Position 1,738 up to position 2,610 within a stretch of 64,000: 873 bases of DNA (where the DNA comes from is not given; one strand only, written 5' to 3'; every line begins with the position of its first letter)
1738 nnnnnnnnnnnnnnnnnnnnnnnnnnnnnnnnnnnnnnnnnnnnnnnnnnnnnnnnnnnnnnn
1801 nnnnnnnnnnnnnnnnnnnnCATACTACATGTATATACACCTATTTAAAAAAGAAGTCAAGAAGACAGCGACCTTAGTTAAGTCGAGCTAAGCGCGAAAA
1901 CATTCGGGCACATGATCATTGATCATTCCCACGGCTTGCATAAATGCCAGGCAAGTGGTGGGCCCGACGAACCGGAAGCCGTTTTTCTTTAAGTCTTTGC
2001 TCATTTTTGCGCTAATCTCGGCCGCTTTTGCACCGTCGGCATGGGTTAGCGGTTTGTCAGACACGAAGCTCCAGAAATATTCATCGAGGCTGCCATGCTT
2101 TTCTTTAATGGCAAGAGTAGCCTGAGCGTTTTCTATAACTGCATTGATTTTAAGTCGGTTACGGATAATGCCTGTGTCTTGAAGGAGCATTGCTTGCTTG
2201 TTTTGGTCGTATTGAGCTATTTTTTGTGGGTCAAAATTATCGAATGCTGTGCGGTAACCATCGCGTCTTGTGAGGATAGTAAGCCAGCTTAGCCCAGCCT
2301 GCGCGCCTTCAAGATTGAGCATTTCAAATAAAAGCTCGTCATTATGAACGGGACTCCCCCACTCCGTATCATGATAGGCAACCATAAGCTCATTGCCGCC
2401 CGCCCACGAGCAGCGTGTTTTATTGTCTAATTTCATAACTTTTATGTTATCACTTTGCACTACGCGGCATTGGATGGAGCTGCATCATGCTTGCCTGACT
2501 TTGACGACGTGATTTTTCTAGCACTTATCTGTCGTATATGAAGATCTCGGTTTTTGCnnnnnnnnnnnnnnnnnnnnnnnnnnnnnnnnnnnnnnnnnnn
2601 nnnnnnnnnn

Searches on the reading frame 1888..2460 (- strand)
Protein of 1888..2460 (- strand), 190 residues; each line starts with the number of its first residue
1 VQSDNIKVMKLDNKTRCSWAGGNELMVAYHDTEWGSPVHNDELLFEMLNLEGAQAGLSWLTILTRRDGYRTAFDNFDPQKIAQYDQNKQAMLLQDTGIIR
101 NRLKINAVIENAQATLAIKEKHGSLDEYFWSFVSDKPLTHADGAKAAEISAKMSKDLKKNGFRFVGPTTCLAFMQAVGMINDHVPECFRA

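Call 16: search_protein_families(library=pfam, proteins=[window:1888-2460:-], max_evalue=0.001)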
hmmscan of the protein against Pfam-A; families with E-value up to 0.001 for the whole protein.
window:1888-2460:- (190 aa): 1 family
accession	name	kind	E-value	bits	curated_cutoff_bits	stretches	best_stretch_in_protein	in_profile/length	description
PF03352.18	Adenine_glyco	-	3.2e-73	245.8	25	1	19-189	1-176/177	Methyladenine glycosylase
